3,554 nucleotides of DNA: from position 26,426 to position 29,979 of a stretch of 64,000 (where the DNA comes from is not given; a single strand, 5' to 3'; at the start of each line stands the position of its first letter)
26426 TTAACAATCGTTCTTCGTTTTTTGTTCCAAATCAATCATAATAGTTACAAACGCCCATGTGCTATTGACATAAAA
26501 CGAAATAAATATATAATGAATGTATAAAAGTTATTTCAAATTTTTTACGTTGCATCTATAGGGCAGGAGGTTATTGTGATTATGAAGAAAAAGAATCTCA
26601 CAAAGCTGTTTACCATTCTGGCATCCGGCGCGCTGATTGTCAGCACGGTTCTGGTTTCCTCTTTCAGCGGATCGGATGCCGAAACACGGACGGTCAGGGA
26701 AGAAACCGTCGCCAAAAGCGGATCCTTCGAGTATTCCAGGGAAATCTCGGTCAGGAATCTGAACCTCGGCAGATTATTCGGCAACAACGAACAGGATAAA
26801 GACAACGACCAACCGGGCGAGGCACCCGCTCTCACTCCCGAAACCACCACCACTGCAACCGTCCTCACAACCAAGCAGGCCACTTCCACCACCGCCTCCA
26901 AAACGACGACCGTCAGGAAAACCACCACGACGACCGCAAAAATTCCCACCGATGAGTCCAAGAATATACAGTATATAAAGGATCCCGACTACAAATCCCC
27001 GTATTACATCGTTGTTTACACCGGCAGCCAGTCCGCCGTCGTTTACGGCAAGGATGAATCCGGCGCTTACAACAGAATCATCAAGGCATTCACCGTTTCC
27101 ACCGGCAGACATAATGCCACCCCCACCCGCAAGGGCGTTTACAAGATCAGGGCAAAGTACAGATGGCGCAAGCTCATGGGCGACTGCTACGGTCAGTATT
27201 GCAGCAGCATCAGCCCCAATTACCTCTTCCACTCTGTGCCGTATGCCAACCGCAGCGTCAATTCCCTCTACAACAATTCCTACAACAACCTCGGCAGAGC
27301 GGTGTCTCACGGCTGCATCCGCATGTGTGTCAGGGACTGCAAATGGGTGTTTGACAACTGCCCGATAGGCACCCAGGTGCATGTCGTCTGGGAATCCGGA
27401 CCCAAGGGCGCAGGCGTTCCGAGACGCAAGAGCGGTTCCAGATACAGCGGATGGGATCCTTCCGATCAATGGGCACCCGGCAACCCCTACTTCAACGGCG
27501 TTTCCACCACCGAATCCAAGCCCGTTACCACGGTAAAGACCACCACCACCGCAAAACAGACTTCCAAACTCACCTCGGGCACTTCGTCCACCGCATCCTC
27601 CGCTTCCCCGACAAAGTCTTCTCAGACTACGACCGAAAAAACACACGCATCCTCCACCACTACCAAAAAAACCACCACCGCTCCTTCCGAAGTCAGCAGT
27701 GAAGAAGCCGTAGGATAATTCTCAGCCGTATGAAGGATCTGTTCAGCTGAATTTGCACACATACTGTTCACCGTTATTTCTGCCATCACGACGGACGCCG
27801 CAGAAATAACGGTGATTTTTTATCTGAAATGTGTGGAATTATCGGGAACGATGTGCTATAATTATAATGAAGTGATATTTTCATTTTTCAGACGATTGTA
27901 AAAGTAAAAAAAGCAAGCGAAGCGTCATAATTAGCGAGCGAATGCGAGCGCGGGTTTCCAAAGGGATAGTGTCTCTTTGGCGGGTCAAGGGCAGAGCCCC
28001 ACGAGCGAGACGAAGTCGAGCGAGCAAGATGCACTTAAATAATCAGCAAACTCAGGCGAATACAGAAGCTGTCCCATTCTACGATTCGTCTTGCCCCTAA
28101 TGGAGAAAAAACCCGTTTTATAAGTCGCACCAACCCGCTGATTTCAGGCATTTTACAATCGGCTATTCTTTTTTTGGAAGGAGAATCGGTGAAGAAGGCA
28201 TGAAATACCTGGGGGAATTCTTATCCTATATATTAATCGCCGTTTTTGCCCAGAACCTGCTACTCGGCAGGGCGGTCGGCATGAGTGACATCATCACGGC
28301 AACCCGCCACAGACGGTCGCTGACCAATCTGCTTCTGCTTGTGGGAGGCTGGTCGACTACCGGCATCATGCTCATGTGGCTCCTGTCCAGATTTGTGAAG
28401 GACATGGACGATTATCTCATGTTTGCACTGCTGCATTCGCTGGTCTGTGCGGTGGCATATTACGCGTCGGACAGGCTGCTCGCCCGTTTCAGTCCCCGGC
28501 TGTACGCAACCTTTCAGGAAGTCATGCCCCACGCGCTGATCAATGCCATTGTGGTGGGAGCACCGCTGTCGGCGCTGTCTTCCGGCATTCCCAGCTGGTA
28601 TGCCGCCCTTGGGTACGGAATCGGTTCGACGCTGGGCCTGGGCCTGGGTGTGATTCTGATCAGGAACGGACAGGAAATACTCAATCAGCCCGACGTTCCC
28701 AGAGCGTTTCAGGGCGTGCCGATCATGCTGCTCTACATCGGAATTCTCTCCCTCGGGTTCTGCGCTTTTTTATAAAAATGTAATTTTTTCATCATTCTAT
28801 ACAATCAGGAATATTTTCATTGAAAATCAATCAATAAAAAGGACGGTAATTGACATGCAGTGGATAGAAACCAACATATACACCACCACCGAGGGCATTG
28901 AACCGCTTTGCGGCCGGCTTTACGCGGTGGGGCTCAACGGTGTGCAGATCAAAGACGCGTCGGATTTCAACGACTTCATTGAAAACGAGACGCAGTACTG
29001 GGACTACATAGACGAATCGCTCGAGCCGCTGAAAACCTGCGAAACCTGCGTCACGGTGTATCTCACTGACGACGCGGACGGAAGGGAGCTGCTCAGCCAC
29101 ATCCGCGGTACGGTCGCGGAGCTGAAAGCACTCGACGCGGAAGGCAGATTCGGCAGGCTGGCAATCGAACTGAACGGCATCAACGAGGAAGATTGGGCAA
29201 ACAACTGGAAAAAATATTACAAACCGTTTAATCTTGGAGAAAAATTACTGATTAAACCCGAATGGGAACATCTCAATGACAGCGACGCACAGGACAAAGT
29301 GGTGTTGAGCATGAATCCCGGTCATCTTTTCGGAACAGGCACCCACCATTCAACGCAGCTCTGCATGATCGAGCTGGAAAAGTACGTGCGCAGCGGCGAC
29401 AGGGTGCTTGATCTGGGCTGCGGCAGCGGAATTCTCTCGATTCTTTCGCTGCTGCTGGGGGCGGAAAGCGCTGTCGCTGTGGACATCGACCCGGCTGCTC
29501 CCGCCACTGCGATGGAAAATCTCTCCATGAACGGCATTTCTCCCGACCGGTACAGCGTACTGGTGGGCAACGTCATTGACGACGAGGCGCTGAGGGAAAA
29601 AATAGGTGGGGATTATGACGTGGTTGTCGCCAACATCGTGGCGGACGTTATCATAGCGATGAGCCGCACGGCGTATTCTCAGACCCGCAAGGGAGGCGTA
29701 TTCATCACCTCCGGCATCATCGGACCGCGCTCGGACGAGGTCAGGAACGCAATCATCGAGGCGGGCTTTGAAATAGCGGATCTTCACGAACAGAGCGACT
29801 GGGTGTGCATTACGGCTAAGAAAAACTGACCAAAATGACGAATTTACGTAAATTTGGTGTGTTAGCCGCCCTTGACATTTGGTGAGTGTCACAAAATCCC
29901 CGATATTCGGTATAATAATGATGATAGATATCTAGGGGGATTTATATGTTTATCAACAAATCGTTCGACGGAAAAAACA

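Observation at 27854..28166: Structured promoter-to-RBS element bounded by 11-bp inverted termini (copy A), upstream of an orphan RnfA-like gene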

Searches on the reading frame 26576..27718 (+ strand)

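Call 17: search_protein_families(library=pfam, proteins=[window:26576-27718:+])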
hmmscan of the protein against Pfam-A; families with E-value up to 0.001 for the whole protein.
window:26576-27718:+ (380 aa): 1 family
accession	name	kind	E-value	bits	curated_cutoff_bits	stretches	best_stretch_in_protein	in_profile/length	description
PF03734.19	YkuD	-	1.3e-17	65.2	23.4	1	142-270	1-146/146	L,D-transpeptidase catalytic domain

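Call 70: search_protein_families(library=ncbifam, proteins=[window:26576-27718:+], max_evalue=0.01)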
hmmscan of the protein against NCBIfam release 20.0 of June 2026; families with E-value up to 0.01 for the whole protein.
window:26576-27718:+ (380 aa): 3 families
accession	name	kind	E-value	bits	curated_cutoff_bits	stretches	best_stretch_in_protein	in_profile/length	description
NF007612.0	PRK10260.1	equivalog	2.2e-07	30.2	583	1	172-290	138-249/306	L,D-transpeptidase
NF007563.0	PRK10190.1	equivalog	5e-06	25.9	517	1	234-271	194-231/310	L,D-transpeptidase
NF047955.1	TransPepLdtE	equivalog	0.00049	19.4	480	1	234-273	196-235/322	L,D-transpeptidase LdtE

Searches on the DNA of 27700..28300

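Call 13: search_rna_families(source=window, start=27700, end=28300, threshold=evalue, max_evalue=10)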
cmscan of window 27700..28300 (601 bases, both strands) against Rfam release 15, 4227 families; matches with E-value up to 10: 6.
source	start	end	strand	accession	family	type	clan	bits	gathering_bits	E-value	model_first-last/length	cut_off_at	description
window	27766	27817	-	RF00245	mir-19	Gene; miRNA;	CL00110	24.5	50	0.029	1-79/79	no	mir-19 microRNA precursor family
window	27817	27849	-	RF01352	CRISPR-DR43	Gene; CRISPR;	CL00014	17.7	35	5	1-29/29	no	CRISPR RNA direct repeat element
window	27768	27815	-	RF04209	MIR7533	Gene; miRNA;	-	14.2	230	3.1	1-249/249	no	MIR7533 microRNA precursor family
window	27768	27815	+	RF04209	MIR7533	Gene; miRNA;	-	14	230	3.4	1-249/249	no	MIR7533 microRNA precursor family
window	27753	27827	+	RF04137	MIR834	Gene; miRNA;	-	12.7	200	5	1-181/181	no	MIR834 microRNA precursor family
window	28248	28273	-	RF01876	MIAT_exon5_2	Gene; lncRNA;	-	11.9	75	4.5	65-83/83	no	Myocardial infarction associated transcript exon 5 conserved region 2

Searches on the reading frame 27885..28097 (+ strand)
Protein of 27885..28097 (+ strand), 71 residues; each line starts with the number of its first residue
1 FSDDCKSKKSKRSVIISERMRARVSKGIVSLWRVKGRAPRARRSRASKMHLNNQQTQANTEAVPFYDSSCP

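Call 46: find_homologous_proteins(query=window:27885-28097:+, max_evalue=10)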
Query seq(71 aa): no candidate shares three 5-residue words with the query. No homologue found.

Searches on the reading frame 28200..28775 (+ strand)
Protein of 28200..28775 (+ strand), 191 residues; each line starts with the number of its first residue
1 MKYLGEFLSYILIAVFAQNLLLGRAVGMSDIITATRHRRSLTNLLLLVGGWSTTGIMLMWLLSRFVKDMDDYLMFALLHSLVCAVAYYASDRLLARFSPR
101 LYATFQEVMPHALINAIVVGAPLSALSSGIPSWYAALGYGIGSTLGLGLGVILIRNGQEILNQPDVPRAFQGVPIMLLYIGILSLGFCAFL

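Call 17: search_protein_families(library=pfam, proteins=[window:28200-28775:+])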
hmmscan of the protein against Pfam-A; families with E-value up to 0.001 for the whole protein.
window:28200-28775:+ (191 aa): 1 family
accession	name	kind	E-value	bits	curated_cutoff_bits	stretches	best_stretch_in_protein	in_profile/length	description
PF02508.19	Rnf-Nqr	-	6.5e-16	59.3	23.8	1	9-190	3-170/174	Rnf-Nqr subunit, membrane protein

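Call 24: find_encoding_contigs(protein=window:28200-28775:+, flank=3000, max_places=10)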
Protein window:28200-28775:+ (191 aa): 14 contigs read that carry it; 10 places shown.
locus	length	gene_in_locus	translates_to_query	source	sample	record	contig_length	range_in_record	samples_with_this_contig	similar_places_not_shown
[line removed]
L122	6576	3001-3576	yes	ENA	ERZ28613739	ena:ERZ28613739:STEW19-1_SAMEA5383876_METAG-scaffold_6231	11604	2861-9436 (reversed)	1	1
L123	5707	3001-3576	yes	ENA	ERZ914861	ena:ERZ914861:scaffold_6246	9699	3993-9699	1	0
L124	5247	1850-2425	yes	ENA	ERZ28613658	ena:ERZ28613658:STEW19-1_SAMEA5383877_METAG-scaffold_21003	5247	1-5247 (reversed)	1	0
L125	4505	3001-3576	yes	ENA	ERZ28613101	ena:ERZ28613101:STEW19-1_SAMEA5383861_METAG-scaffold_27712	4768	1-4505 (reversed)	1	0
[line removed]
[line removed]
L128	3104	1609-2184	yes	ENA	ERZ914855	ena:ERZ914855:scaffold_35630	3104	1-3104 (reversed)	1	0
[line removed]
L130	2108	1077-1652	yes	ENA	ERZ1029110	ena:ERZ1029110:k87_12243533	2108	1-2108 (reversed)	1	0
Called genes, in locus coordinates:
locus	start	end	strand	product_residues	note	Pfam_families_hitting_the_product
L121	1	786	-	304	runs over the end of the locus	-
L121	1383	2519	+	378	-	PF03734:YkuD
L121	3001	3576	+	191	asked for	PF02508:Rnf-Nqr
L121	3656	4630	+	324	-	PF06325:PrmA, PF13489:Methyltransf_23 (faint), PF05175:MTS, PF13847:Methyltransf_31 (weak), PF13649:Methyltransf_25 (weak)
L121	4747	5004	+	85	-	PF13560:HTH_31 (weak), PF12844:HTH_19 (faint), PF01381:HTH_3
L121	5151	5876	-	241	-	PF00293:NUDIX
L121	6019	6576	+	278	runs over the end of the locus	-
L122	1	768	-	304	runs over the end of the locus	-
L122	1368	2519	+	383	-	PF03734:YkuD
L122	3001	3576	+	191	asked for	PF02508:Rnf-Nqr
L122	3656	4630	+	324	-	PF06325:PrmA, PF13489:Methyltransf_23 (faint), PF05175:MTS, PF13847:Methyltransf_31 (weak), PF13649:Methyltransf_25 (weak)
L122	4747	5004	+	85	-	PF13560:HTH_31 (weak), PF12844:HTH_19 (faint), PF01381:HTH_3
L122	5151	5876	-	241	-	PF00293:NUDIX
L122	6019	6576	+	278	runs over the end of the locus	-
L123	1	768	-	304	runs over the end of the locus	-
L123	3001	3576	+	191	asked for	PF02508:Rnf-Nqr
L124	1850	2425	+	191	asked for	PF02508:Rnf-Nqr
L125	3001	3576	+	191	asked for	PF02508:Rnf-Nqr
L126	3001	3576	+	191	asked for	PF02508:Rnf-Nqr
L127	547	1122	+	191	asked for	PF02508:Rnf-Nqr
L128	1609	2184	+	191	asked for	PF02508:Rnf-Nqr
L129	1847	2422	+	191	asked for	PF02508:Rnf-Nqr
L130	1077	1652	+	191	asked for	PF02508:Rnf-Nqr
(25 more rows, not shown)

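Call 25: find_homologous_proteins(query=window:28200-28775:+, max_evalue=1e-10)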
Query window:28200-28775:+ (191 aa): 62 proteins with E <= 1e-10 among 1459 candidates.
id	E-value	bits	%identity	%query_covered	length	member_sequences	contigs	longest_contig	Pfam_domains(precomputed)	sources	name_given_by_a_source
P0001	2.2e-117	407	100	100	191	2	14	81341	PF02508.20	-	-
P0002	9.1e-101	353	86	100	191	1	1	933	PF02508.20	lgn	-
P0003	2.3e-97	342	83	100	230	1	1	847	PF02508.20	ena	-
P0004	3.1e-96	339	84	100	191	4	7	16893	PF02508.20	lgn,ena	-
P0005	4.8e-96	338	81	100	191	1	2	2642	PF02508.20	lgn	-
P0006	5.9e-96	338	81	100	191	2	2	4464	PF02508.20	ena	-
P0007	2.4e-90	319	75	100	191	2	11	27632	PF02508.20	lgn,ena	-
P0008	5.8e-90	318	73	100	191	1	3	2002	PF02508.20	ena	-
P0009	5.0e-89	315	73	100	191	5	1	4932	PF02508.20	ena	-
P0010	5.7e-89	315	73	100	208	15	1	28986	PF02508.20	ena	-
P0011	6.0e-89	315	73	100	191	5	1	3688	PF02508.20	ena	-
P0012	9.6e-89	314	72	100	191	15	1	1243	PF02508.20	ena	-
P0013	1.1e-87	311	71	100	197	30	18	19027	PF02508.20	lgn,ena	-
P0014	1.4e-86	307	72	100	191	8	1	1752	-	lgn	-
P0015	2.3e-86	306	71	100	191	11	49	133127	-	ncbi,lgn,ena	-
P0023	2.2e-78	280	65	100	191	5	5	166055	PF02508.20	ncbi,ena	-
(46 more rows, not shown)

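Call 26: find_encoding_contigs(protein=P0004, flank=2500, max_places=2)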
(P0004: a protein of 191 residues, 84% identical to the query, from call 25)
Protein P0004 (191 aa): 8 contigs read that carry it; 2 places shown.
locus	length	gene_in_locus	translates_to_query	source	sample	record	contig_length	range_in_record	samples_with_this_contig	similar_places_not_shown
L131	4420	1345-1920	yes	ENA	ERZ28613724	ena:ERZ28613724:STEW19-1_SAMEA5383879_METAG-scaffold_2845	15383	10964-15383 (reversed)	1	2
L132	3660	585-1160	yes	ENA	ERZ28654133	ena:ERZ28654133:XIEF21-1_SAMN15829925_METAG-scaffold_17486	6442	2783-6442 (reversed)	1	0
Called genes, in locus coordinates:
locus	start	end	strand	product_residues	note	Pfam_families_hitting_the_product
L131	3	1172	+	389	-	?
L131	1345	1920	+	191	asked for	PF02508:Rnf-Nqr (weak)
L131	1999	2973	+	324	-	PF06325:PrmA, PF05175:MTS, PF13489:Methyltransf_23 (faint), PF13847:Methyltransf_31 (weak), PF13649:Methyltransf_25 (weak)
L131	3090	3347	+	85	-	PF13560:HTH_31 (weak), PF12844:HTH_19 (faint), PF01381:HTH_3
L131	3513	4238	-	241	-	PF00293:NUDIX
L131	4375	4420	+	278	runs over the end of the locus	PF10086:YhfC (faint)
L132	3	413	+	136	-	?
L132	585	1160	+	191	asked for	PF02508:Rnf-Nqr (weak)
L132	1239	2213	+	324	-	PF06325:PrmA, PF05175:MTS, PF13489:Methyltransf_23 (faint), PF13847:Methyltransf_31 (weak), PF13649:Methyltransf_25 (weak)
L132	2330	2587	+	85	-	PF13560:HTH_31 (weak), PF12844:HTH_19 (faint), PF01381:HTH_3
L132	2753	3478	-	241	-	PF00293:NUDIX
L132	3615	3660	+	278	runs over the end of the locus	PF10086:YhfC (faint)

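Call 27: find_encoding_contigs(protein=P0007, flank=2500, max_places=2)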
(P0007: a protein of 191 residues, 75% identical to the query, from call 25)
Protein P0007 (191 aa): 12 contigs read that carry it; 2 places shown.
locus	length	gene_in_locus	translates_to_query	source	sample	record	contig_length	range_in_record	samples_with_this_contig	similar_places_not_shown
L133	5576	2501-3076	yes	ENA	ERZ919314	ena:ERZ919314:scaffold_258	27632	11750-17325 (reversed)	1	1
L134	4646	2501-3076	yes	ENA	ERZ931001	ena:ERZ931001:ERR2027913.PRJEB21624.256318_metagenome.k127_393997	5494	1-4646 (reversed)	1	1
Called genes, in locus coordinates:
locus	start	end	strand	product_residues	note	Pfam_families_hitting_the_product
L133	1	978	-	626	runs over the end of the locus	PF00188:CAP, PF19081:Ig_7 (faint), PF07679:I-set (faint), PF13927:Ig_3 (faint), PF00801:PKD (faint)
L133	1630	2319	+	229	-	PF12822:ECF_trnsprt (weak), PF09515:Thia_YuaJ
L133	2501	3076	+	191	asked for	PF02508:Rnf-Nqr (weak)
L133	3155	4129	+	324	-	PF06325:PrmA, PF05175:MTS, PF13847:Methyltransf_31, PF13649:Methyltransf_25 (weak)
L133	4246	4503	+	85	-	PF12844:HTH_19 (weak), PF13560:HTH_31 (weak), PF01381:HTH_3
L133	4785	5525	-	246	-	PF00293:NUDIX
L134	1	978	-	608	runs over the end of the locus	?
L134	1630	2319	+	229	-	PF12822:ECF_trnsprt (weak), PF09515:Thia_YuaJ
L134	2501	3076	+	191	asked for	PF02508:Rnf-Nqr (weak)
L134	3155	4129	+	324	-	PF06325:PrmA, PF05175:MTS, PF13847:Methyltransf_31, PF13649:Methyltransf_25 (weak)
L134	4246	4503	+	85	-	PF12844:HTH_19 (weak), PF13560:HTH_31 (weak), PF01381:HTH_3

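Call 28: find_encoding_contigs(protein=P0015, flank=2500, max_places=2)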
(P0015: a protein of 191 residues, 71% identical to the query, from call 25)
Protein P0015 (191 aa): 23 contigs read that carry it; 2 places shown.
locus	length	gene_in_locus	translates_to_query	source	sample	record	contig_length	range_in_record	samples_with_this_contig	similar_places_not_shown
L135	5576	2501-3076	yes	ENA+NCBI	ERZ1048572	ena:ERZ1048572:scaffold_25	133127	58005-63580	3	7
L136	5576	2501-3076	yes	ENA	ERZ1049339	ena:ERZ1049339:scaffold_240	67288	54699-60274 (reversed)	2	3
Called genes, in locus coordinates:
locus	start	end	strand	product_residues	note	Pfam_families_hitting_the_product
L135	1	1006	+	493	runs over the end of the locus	PF00478:IMPDH, PF03060:NMO (faint), PF00571:CBS, PF01070:FMN_dh (faint)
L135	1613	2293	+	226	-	PF09515:Thia_YuaJ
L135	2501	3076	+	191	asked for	-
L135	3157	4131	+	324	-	PF06325:PrmA, PF05175:MTS, PF13847:Methyltransf_31, PF13649:Methyltransf_25 (weak)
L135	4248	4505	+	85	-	PF12844:HTH_19 (weak), PF01381:HTH_3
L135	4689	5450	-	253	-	PF00293:NUDIX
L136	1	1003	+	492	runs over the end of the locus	PF00478:IMPDH, PF03060:NMO (faint), PF00571:CBS, PF01070:FMN_dh (faint)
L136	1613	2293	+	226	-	PF09515:Thia_YuaJ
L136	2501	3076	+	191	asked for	-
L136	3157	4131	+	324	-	PF06325:PrmA, PF05175:MTS, PF13847:Methyltransf_31, PF13649:Methyltransf_25 (weak)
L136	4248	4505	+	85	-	PF12844:HTH_19 (weak), PF01381:HTH_3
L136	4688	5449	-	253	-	PF00293:NUDIX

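Call 29: find_encoding_contigs(protein=P0023, flank=2500, max_places=2)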
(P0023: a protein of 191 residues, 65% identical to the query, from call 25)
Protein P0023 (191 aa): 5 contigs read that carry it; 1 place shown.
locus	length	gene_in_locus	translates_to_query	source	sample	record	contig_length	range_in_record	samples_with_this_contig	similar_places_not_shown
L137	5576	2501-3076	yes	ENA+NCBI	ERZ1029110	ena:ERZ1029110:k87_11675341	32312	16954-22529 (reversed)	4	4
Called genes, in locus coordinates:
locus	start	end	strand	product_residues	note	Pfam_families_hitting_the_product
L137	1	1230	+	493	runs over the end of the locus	PF00478:IMPDH, PF03060:NMO (faint), PF00571:CBS, PF01070:FMN_dh (faint)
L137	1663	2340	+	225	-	PF09515:Thia_YuaJ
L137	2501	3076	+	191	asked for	PF02508:Rnf-Nqr (weak)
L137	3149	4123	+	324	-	PF06325:PrmA, PF05175:MTS, PF13847:Methyltransf_31 (weak), PF13649:Methyltransf_25 (weak)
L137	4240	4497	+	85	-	PF12844:HTH_19 (faint), PF01381:HTH_3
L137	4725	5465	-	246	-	PF00293:NUDIX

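Call 70: search_protein_families(library=ncbifam, proteins=[window:28200-28775:+], max_evalue=0.01)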
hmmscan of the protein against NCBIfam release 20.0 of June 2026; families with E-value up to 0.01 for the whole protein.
window:28200-28775:+ (191 aa): 6 families
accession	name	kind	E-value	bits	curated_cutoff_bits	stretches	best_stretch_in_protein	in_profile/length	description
TIGR01943.1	rnfA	subfamily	2.5e-15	57.4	229.3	1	6-190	2-186/190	RnfABCDGE type electron transport complex subunit A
NF003481.0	PRK05151.1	equivalog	1.2e-12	48.5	240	1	6-190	3-187/193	electron transport complex subunit RsxA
TIGR01940.1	nqrE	equivalog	3.3e-11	43.9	247.55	1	6-190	2-196/200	NADH:ubiquinone reductase (Na(+)-transporting) subunit E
NF002200.0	PRK01061.1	equivalog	3.1e-09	36.8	351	1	8-190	12-206/250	Na(+)-translocating NADH-quinone reductase subunit E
NF009108.0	PRK12456.1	equivalog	2e-08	34.6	398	1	8-190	6-194/199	Na(+)-translocating NADH-quinone reductase subunit E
NF041835.1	rnfA_Methano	equivalog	1.8e-06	28.5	300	1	9-190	8-189/195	Rnf electron transport complex subunit RnfA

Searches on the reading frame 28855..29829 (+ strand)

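Call 17: search_protein_families(library=pfam, proteins=[window:28855-29829:+])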
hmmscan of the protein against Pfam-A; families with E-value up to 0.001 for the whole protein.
window:28855-29829:+ (324 aa): 9 families
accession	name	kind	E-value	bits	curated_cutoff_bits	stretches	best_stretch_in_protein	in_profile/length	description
PF06325.19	PrmA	-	3.7e-79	266.7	22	1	2-323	1-295/296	Ribosomal protein L11 methyltransferase (PrmA)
PF05175.20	MTS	-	2.5e-07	30.9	23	1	166-260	19-105/170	Methyltransferase small domain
PF13847.12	Methyltransf_31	-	2.5e-07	30.9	27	1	179-286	2-110/145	Methyltransferase domain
PF13649.12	Methyltransf_25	-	1.2e-06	29.6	27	1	184-261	1-72/97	Methyltransferase domain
PF13489.12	Methyltransf_23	-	2.6e-05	24.4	27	1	178-266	20-94/164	Methyltransferase domain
PF08242.18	Methyltransf_12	-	0.00012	23.1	30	1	185-269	1-80/98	Methyltransferase domain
PF01728.25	FtsJ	-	0.00029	21.3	24.1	0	176-307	17-158/181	FtsJ-like methyltransferase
PF03602.21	Cons_hypoth95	-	0.00043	20.4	24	1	180-242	41-102/182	Conserved hypothetical protein 95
PF12847.13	Methyltransf_18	-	0.00083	19.8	27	0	174-309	8-137/151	Methyltransferase domain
